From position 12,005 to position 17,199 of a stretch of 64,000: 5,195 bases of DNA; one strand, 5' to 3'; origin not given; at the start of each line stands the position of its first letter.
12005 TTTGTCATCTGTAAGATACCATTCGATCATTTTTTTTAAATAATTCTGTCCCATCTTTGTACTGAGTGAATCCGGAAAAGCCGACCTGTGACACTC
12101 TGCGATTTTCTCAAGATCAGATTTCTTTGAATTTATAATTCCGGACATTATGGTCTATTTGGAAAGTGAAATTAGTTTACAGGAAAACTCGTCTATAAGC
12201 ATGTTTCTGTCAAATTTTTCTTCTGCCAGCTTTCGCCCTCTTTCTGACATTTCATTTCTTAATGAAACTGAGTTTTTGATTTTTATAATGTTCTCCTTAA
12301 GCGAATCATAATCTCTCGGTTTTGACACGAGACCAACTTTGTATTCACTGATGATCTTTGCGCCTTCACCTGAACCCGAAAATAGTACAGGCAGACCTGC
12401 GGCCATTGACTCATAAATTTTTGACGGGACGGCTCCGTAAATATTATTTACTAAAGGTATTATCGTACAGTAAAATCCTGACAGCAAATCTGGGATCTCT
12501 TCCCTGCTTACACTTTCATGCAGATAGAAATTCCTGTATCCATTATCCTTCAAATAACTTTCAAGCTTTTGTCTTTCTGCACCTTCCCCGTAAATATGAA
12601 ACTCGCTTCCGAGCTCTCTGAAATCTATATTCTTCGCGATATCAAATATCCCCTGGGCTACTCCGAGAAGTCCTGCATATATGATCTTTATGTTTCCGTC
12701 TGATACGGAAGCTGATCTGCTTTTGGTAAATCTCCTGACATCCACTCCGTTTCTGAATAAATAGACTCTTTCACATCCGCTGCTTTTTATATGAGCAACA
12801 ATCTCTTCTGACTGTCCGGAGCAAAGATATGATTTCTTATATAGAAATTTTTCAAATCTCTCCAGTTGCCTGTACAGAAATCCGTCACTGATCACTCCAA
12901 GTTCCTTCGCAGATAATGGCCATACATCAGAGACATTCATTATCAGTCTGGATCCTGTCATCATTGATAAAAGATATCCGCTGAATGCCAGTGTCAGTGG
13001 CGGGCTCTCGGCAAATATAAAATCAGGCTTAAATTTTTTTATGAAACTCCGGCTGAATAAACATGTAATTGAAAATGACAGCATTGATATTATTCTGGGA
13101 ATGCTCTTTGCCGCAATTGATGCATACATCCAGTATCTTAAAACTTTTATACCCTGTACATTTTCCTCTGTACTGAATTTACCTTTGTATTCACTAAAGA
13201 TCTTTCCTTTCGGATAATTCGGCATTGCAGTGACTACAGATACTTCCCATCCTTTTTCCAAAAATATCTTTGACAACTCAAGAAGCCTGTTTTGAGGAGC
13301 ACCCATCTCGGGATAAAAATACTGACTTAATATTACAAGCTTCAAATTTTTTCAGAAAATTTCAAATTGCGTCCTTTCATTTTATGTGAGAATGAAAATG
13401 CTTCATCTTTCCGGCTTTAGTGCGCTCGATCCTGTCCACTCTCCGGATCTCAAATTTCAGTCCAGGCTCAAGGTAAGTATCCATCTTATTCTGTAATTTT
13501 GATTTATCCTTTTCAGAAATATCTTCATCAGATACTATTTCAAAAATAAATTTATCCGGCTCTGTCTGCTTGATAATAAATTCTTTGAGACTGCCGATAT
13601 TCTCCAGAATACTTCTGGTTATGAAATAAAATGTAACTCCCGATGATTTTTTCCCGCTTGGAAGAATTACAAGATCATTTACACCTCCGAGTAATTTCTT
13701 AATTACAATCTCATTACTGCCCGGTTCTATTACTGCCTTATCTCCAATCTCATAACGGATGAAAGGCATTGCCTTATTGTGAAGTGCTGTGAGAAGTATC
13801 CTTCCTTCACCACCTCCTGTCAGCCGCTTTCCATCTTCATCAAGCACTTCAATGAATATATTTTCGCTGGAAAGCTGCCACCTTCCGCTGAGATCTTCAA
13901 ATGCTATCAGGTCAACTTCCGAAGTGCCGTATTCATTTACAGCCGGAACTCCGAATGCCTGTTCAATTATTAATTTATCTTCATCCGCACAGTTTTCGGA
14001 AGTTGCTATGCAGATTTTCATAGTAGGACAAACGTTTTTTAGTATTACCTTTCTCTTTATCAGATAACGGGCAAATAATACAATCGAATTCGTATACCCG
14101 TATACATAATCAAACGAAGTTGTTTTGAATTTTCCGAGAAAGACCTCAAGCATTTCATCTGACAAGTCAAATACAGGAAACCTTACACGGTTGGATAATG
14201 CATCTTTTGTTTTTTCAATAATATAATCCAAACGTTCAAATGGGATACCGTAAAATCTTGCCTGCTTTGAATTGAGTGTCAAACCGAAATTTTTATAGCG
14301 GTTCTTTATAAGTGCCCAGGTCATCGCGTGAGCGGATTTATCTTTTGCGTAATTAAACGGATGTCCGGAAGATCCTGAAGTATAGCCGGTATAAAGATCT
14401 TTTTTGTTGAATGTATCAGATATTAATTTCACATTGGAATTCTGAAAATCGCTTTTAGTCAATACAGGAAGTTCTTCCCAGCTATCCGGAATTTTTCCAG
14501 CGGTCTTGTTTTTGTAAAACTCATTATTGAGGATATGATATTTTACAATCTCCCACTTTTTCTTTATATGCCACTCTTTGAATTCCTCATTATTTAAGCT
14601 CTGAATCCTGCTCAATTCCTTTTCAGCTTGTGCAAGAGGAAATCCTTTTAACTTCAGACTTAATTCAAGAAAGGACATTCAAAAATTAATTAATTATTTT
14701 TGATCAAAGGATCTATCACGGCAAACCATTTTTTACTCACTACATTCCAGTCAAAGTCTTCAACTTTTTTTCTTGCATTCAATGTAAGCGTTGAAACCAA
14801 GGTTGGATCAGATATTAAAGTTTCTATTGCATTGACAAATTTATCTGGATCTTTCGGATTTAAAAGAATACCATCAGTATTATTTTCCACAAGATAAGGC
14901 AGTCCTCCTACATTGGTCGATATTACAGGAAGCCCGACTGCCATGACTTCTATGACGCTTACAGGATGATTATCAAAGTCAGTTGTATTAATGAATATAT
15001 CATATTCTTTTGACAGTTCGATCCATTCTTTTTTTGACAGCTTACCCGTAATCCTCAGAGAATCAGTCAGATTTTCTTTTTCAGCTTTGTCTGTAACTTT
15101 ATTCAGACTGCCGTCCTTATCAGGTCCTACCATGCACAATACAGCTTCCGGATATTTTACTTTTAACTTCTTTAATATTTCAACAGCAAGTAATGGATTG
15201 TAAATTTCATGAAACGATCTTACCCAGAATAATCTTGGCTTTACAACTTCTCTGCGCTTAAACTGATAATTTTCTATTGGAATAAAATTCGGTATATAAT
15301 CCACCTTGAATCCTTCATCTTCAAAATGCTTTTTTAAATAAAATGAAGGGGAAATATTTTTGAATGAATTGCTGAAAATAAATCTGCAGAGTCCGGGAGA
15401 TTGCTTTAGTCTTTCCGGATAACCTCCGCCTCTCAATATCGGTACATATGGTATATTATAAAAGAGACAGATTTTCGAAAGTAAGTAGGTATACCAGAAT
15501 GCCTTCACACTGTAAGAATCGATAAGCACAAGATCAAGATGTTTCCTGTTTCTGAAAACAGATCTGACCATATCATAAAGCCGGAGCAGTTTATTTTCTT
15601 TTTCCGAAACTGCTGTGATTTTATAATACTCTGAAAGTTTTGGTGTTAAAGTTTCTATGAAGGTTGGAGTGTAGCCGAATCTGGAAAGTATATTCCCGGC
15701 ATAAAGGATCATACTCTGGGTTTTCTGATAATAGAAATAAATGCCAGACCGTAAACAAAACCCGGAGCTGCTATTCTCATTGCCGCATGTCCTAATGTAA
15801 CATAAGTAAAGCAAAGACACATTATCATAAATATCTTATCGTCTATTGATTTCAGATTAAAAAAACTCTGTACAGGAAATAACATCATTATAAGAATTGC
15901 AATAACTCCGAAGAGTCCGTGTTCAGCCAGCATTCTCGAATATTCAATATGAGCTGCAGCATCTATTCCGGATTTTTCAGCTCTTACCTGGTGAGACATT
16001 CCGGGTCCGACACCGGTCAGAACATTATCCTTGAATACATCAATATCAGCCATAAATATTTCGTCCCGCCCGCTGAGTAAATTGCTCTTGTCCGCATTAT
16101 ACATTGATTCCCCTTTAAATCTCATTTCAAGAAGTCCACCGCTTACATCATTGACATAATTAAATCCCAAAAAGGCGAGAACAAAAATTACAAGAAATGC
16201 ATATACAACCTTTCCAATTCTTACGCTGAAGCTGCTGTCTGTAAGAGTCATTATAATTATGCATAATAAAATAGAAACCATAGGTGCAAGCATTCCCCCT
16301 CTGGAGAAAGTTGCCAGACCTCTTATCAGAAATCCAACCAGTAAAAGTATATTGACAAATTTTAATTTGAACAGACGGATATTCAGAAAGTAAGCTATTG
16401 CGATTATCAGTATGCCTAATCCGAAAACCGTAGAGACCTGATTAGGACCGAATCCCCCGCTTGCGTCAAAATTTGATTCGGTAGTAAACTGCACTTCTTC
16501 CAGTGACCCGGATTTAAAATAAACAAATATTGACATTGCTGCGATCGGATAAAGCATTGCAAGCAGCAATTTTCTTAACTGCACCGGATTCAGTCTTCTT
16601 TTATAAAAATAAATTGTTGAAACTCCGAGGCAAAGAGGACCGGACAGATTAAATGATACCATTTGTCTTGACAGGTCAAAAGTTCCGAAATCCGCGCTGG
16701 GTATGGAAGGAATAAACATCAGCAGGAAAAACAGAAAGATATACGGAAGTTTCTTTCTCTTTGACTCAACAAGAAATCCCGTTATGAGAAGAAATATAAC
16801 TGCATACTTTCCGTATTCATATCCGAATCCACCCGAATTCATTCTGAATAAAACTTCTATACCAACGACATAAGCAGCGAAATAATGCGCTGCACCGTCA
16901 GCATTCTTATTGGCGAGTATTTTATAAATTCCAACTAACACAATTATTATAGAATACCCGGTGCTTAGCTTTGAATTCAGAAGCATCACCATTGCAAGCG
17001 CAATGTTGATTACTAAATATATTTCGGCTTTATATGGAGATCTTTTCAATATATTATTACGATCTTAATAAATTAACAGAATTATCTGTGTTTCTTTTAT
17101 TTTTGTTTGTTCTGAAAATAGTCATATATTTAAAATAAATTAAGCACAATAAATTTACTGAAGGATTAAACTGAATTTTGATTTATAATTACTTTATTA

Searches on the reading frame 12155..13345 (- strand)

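Call 29: search_protein_families(library=pfam, proteins=[window:12155-13345:-], max_evalue=0.001)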
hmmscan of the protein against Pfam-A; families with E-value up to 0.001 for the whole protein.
window:12155-13345:- (396 aa): 3 families
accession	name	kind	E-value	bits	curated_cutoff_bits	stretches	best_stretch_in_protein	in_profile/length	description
PF00534.26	Glycos_transf_1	-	9.4e-16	58.3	26.4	1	216-372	13-171/172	Glycosyl transferases group 1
PF13692.12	Glyco_trans_1_4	-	3.9e-12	47.1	27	1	246-356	33-139/142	Glycosyl transferases group 1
PF13579.12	Glyco_trans_4_4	-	1.1e-09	39.3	29.7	1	16-194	2-152/158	Glycosyl transferase 4-like domain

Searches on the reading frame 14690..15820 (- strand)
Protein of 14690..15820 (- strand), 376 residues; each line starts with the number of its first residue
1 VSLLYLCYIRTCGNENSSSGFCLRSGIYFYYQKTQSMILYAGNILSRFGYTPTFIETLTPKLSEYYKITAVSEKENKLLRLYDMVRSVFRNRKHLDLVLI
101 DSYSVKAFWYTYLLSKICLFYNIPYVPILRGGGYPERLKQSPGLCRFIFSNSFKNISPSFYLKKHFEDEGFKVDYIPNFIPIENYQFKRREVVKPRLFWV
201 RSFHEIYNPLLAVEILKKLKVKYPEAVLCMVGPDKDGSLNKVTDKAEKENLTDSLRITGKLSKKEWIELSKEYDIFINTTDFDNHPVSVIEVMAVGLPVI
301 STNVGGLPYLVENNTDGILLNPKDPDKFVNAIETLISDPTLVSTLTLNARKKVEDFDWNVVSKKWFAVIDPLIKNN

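Call 29: search_protein_families(library=pfam, proteins=[window:14690-15820:-], max_evalue=0.001)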
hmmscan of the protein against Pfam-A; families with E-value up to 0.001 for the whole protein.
window:14690-15820:- (376 aa): 3 families
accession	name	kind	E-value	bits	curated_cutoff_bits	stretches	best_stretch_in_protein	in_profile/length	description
PF00534.26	Glycos_transf_1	-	2.3e-25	89.5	26.4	1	194-351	15-171/172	Glycosyl transferases group 1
PF13692.12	Glyco_trans_1_4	-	2.1e-22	80.3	27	1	195-338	2-142/142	Glycosyl transferases group 1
PF13524.12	Glyco_trans_1_2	-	0.0001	22.7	25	1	254-354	28-130/144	Glycosyl transferase-like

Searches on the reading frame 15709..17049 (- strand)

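Call 29: search_protein_families(library=pfam, proteins=[window:15709-17049:-], max_evalue=0.001)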
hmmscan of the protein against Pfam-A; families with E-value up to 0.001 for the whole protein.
window:15709-17049:- (446 aa): 1 family
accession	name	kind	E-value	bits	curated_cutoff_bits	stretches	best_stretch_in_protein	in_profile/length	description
PF04932.20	Wzy_C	-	3e-14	53.5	31.7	1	236-385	2-148/149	O-Antigen ligase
